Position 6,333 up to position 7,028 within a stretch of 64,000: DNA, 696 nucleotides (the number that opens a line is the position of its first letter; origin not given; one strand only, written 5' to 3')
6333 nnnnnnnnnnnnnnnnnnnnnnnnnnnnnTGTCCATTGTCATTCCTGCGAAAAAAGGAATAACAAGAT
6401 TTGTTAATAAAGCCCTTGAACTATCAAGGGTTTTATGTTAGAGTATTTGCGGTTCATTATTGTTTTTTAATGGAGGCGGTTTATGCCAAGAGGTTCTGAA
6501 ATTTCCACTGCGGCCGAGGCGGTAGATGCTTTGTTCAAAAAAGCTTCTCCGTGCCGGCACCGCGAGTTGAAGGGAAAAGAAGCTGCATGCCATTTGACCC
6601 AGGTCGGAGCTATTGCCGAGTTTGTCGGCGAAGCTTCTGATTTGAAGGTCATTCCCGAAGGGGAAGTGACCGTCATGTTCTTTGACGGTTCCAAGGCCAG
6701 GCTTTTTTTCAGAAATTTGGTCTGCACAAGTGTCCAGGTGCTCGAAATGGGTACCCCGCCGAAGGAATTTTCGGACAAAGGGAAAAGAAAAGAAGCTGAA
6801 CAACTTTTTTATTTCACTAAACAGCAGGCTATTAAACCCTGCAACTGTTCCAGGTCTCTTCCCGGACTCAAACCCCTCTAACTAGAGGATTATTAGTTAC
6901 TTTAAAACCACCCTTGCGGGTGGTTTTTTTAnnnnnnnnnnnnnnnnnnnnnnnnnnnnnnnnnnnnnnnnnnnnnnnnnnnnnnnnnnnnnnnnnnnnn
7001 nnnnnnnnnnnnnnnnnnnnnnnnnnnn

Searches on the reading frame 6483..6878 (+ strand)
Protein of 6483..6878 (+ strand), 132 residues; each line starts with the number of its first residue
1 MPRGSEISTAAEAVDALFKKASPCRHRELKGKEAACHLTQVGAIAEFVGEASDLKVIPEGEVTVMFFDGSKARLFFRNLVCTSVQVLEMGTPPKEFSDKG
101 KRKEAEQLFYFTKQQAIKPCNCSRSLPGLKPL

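Call 6: search_protein_families(library=pfam, proteins=[window:6483-6878:+], max_evalue=10)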
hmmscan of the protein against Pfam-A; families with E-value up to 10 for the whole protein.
window:6483-6878:+ (132 aa): 0 families

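Call 10: find_homologous_proteins(query=window:6483-6878:+, max_evalue=0.01)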
Query window:6483-6878:+ (132 aa): 3 proteins with E <= 0.01 among 9 candidates.
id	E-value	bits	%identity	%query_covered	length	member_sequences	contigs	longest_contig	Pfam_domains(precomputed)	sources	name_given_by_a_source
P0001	1.2e-76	273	95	100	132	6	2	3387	-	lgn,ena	-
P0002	2.4e-61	223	79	100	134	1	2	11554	-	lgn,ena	-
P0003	2.2e-48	181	69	96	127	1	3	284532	-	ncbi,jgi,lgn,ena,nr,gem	ncbi:MAG TPA: hypothetical protein P5230_02995 [Candidatus Magasanikbacteria bacterium]|nr:hypotheti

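Call 12: find_encoding_contigs(protein=P0001, flank=5000, max_places=4)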
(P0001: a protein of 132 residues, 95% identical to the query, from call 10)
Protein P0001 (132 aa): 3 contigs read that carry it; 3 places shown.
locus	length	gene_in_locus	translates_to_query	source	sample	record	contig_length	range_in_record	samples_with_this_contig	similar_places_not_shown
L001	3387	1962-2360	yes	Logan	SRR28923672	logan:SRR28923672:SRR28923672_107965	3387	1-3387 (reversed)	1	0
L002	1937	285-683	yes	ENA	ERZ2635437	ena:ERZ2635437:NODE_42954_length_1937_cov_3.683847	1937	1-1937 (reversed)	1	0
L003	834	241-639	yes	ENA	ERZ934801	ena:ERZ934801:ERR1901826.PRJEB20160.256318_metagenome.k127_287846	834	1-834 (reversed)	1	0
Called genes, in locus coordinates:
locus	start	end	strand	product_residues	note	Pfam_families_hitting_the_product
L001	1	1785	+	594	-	?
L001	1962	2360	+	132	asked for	-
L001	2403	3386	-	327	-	?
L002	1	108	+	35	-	?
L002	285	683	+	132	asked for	-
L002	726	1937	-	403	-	?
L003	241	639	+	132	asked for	-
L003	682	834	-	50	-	?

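Call 13: find_encoding_contigs(protein=P0002, flank=5000, max_places=4)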
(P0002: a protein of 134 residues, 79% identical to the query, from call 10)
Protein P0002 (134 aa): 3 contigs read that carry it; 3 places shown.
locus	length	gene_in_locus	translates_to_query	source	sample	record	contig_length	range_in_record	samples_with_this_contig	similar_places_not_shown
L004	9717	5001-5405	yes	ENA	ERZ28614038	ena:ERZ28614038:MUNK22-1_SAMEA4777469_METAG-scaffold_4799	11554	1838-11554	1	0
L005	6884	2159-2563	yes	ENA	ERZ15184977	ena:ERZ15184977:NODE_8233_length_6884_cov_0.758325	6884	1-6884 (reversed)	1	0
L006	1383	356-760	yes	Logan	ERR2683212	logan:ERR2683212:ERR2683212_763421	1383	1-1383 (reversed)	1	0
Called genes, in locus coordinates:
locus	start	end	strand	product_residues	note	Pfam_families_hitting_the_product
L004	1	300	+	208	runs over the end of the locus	-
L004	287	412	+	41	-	-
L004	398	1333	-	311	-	-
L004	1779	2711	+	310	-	PF03741:TerC (weak), PF04332:DUF475, PF03741:TerC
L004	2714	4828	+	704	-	PF17191:RecG_wedge, PF01336:tRNA_anti-codon, PF00270:DEAD, PF04851:ResIII, PF22590:Cas3-like_C_2 (faint), PF00271:Helicase_C, PF19833:RecG_dom3_C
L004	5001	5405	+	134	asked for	-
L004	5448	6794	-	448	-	PF18073:Zn_ribbon_LapB, PF03796:DnaB_C (weak), PF06745:ATPase, PF13481:AAA_25, PF23442:DUF7125, PF00004:AAA (faint), PF05362:Lon_C (weak), PF13541:ChlI (weak), +1 more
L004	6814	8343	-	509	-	PF01510:Amidase_2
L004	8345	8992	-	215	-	PF13462:Thioredoxin_4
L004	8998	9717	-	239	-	?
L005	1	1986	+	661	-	?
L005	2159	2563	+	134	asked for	-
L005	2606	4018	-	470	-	-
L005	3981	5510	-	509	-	PF01510:Amidase_2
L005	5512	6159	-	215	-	PF13462:Thioredoxin_4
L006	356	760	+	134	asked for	-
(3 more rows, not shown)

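Call 14: find_encoding_contigs(protein=P0003, flank=5000, max_places=4)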
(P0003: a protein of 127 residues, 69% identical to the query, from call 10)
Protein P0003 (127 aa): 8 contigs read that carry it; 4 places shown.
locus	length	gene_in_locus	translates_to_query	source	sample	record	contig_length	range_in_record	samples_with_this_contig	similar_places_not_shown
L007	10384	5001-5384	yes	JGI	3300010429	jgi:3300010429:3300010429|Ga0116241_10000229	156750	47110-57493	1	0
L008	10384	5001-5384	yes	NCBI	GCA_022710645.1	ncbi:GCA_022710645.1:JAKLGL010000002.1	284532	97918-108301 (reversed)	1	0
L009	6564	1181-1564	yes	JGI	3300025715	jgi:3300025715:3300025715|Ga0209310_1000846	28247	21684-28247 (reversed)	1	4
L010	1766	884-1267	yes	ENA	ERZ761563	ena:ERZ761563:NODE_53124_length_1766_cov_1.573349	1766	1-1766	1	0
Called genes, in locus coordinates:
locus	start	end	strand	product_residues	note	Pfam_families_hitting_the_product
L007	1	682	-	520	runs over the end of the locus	PF03816:LytR_cpsA_psr, PF13399:LytR_C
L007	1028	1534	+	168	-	-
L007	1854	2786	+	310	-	PF03741:TerC (weak), PF04332:DUF475, PF03741:TerC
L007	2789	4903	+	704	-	PF17191:RecG_wedge, PF01336:tRNA_anti-codon, PF00270:DEAD, PF04851:ResIII, PF00271:Helicase_C, PF19833:RecG_dom3_C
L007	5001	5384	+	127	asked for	-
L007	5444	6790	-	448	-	PF18073:Zn_ribbon_LapB, PF13481:AAA_25, PF03796:DnaB_C (weak), PF06745:ATPase, PF23442:DUF7125, PF00004:AAA (weak), PF05362:Lon_C (weak), PF13541:ChlI (weak), +2 more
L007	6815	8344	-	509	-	PF01510:Amidase_2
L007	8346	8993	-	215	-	PF13462:Thioredoxin_4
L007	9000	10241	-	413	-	-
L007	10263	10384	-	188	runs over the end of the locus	-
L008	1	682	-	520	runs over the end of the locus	PF03816:LytR_cpsA_psr, PF13399:LytR_C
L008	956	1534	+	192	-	-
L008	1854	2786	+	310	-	PF03741:TerC (weak), PF04332:DUF475, PF03741:TerC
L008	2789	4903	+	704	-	PF17191:RecG_wedge, PF01336:tRNA_anti-codon, PF00270:DEAD, PF04851:ResIII, PF00271:Helicase_C, PF19833:RecG_dom3_C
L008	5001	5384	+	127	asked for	-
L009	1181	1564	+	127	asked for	-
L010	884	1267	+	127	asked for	-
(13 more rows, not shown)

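Call 19: search_protein_representatives(protein=window:6483-6878:+)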
Query: 132 residues. Proteins with E-value up to 0.001 (for the whole library): 2; up to 1e-10: 1; up to 1e-30: 1. The best 2 are listed.
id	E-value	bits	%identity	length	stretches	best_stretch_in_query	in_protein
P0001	3.8e-77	272.7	95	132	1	1-132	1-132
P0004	8.3e-08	48.7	41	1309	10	40-66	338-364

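Call 23: find_homologous_proteins(query=A1, max_evalue=1)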
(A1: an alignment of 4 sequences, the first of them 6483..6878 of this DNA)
Query A1 (4 sequences) (132 aa, profile of the alignment): 3 proteins with E <= 1 among 1711 candidates.
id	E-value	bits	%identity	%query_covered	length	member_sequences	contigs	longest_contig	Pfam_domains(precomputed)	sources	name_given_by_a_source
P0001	7.9e-80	283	95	100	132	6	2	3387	-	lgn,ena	-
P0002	1.7e-76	273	79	100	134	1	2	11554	-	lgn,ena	-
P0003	1.2e-69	250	69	96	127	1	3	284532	-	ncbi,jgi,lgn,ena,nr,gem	ncbi:MAG TPA: hypothetical protein P5230_02995 [Candidatus Magasanikbacteria bacterium]|nr:hypotheti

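Call 24: search_solved_structures(query=A1, max_evalue=10)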
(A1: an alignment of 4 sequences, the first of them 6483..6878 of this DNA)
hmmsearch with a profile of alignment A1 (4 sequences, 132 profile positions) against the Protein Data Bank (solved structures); distinct sequences matched with E-value up to 10: 0.

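Call 25: search_protein_families(library=ncbifam, alignment_id=A1, max_evalue=10)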
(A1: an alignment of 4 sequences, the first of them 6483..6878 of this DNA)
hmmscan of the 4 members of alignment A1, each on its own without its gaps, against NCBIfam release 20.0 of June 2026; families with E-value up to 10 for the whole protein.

A. member 1, window:6483-6878:+ (132 aa): 0 families

B. families by the number of members that match (of 4 scanned): 1 family
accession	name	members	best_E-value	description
NF008264.0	PRK11036.1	1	0.027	tRNA uridine 5-oxyacetic acid(34) methyltransferase CmoM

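Call 27: find_related_loci(query=A1, collection=genome_contigs, flank=4000)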
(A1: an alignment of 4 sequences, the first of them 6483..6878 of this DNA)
Query A1 (132 aa) in genome_contigs; peptide patterns used: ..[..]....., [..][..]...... (x = any residue, [..] = any of these).
150 stretches matched a pattern; 2 encode a relative of the query (tblastn E <= 1e-3); 2 distinct loci.
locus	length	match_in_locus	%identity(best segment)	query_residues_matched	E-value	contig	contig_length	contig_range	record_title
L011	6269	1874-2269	92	1-132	6e-81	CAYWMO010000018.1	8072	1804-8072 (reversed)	MAG TPA_asm: uncultured Gammaproteobacteria bacterium isolate SRP220891_co4_455 genome assembly, contig: NODE_15984_leng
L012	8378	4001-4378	69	1-127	3e-55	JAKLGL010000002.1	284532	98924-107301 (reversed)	MAG: Patescibacteria group bacterium isolate RA.bin39 RA.bin39_2, whole genome shotgun sequence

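Call 28: find_related_loci(query=A1, collection=metagenome_contigs, flank=3000)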
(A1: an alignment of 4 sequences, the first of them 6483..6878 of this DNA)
Query A1 (132 aa) in metagenome_contigs; peptide patterns used: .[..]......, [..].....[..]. (x = any residue, [..] = any of these).
600 stretches matched a pattern, but none encodes a relative of the query by tblastn (E <= 1e-3).

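Call 29: predict_structure(alignment_id=A1)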
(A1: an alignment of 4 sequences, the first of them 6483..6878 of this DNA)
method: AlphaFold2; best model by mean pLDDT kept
length: 132 residues; sequences in the alignment: 4
mean_pLDDT: 69.4   pTM: 0.68
mean pLDDT of the five models: 69.4, 61.3, 53.2, 50.6, 48.6
residues with pLDDT >= 90: 0; 70-90: 74; 50-70: 40; < 50: 18
segments of 3 or more residues with pLDDT < 50: 49-55, 125-132
pLDDT, mean of each block of 10 residues (from residue 1): 66 83 62 56 54 51 84 75 84 81 82 79 50 38
secondary structure, 60 per line:
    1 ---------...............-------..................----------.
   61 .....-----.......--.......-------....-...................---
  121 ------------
elements in order: H10-24 H32-49 E60-65 E71-77 E80-86 H94-97 H99-117

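Call 39: fold_search(model_id=the predicted structure, library=pdb)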
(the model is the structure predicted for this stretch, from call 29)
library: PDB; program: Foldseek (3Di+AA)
matches with E <= 10: 401; with E <= 0.001: 0
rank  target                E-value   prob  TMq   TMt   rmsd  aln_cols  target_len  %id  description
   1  6u62_C                2.8e-01  0.13  0.22  0.12  13.4       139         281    7  Raptor-Rag-Ragulator complex (released 2019-10-30)
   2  9crp_H                3.2e-01  0.14  0.21  0.21  12.9       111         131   14  Post-targeting aCascade Type IA CRISPR-Cas Surveillance Complexes (released 2025-08-13)
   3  9crq_L                3.2e-01  0.14  0.21  0.21  12.9       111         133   14  Post-targeting aCascade Type IA CRISPR-Cas Surveillance Complexes (released 2025-08-13)
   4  6s6d_D                3.2e-01  0.14  0.23  0.13  13.9       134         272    7  Crystal structure of RagA-Q66L-GTP/RagC-S75N-GDP GTPase heterodimer complex (released 2019-10-16)
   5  5x6v_G                3.4e-01  0.16  0.24  0.24  12.3       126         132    5  Crystal structure of human heteroheptameric complex (released 2017-12-06)
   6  6jwp_G                4.6e-01  0.10  0.21  0.16  13.4       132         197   11  crystal structure of EGOC (released 2019-12-11)
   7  7ux2_J                5.5e-01  0.09  0.20  0.12  12.7       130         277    5  cryo-EM structure of the Raptor-TFEB-Rag-Ragulator complex (released 2022-11-30)
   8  2o0y_B                6.6e-01  0.08  0.19  0.12  12.3       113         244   12  Crystal structure of putative transcriptional regulator RHA1_ro06953 (IclR-family) from Rhodococcus sp. (released 2006-12-26)
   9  3uds_A                6.6e-01  0.06  0.15  0.07  16.4       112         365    7  Inositol 1,3,4,5,6-pentakisphosphate 2-kinase from A. thaliana in complex with ADP. (released 2012-03-14)
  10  3g7p                  7.5e-01  0.08  0.19  0.17  15.9       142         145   12  Crystal structure of a nifx-associated protein of unknown function (afe_1514) from acidithiobacillus ferrooxidans atcc a (released 2009-03-03)
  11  6s6d_C                7.9e-01  0.07  0.19  0.11  14.1       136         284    9  Crystal structure of RagA-Q66L-GTP/RagC-S75N-GDP GTPase heterodimer complex (released 2019-10-16)
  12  6s6a_D                8.4e-01  0.08  0.23  0.13  13.4       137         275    8  Crystal structure of RagA-Q66L/RagC-T90N GTPase heterodimer complex (released 2019-10-16)
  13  6s6a_C                8.4e-01  0.08  0.22  0.13  13.5       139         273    8  Crystal structure of RagA-Q66L/RagC-T90N GTPase heterodimer complex (released 2019-10-16)
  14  9cuc_B                9.0e-01  0.06  0.18  0.17  13.9       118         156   13  Human STING G230A/R293Q variant bound to THIQi (released 2025-06-18)
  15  1jrq_B                9.0e-01  0.05  0.19  0.05  17.1       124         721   14  X-ray Structure Analysis of the Role of the Conserved Tyrosine-369 in Active Site of E. coli Amine Oxidase (released 2001-11-21)
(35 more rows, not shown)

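Call 45: search_protein_families(library=phrogs, alignment_id=A1, max_evalue=1)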
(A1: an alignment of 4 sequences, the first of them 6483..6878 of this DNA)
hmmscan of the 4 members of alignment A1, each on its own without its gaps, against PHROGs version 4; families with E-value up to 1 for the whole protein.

A. member 1, window:6483-6878:+ (132 aa): 1 family
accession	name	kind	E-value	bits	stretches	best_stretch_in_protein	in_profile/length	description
phrog_17682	-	unknown function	0.17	12.9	1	9-53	62-105/108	-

B. families by the number of members that match (of 4 scanned): 1 family
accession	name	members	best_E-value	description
phrog_17682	-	2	0.17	-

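Call 46: search_protein_families(library=padloc, alignment_id=A1, max_evalue=1)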
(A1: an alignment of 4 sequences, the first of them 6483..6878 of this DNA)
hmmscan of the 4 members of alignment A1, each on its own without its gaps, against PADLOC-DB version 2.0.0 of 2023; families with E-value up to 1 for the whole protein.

A. member 1, window:6483-6878:+ (132 aa): 0 families

B. families by the number of members that match (of 4 scanned): 0 families

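Call 48: search_dna_similar(query=window:6483-6878:+, collection=phages, mode=protein, max_evalue=1)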
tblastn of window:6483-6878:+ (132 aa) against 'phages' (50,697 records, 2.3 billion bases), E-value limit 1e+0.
No match.

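Call 50: fold_search(model_id=the predicted structure, library=viral)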
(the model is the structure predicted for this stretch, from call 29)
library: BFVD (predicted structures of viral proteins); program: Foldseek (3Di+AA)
matches with E <= 10: 787; with E <= 0.001: 0
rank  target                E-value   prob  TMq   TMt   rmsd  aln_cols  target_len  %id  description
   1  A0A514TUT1            1.1e-01  0.08  0.15  0.11  15.7       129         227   12  Uncharacterized protein [Aeromonas phage PS1]
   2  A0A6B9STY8            1.3e-01  0.13  0.19  0.20  16.5        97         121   13  Uncharacterized protein [Butyrivibrio phage Idris]
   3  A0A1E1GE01            1.8e-01  0.08  0.16  0.13  16.2       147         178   12  (no name in the UniProt tables at hand)
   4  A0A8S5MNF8            2.1e-01  0.14  0.19  0.17  12.1        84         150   14  Uncharacterized protein [Myoviridae sp. ctI7W9]
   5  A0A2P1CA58            2.2e-01  0.10  0.14  0.18  12.2        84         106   11  Uncharacterized protein [Pseudomonas phage vB_PaeS_C1]
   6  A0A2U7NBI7            2.6e-01  0.09  0.18  0.18  15.8       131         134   14  Uncharacterized protein [Pseudomonas phage PspYZU01]
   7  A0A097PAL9            2.6e-01  0.08  0.17  0.17  16.9       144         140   12  Uncharacterized protein [Delftia phage RG-2014]
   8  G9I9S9                3.0e-01  0.08  0.18  0.12  16.1       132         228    8  (no name in the UniProt tables at hand)
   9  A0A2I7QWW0            3.2e-01  0.18  0.27  0.24  11.5       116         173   11  (no name in the UniProt tables at hand)
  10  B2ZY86                3.4e-01  0.04  0.15  0.13  18.8       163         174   13  Uncharacterized protein [Ralstonia phage phiRSL1]
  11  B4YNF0                3.6e-01  0.09  0.23  0.15  17.1       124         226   15  Putative integrase V10 [Sputnik virophage]
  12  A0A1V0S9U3            3.6e-01  0.09  0.17  0.06  16.2        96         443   12  Uncharacterized protein [Catovirus CTV1]
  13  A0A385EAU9            3.8e-01  0.16  0.26  0.19  11.5       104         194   10  Uncharacterized protein [Caulobacter phage CcrPW]
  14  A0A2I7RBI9            4.3e-01  0.51  0.22  0.28   6.1        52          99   12  Uncharacterized protein [Vibrio phage 1.152.O._10N.222.46.E1]
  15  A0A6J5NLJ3            4.8e-01  0.63  0.22  0.10   2.4        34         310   20  Uncharacterized protein (Fragment) [uncultured Caudovirales phage]
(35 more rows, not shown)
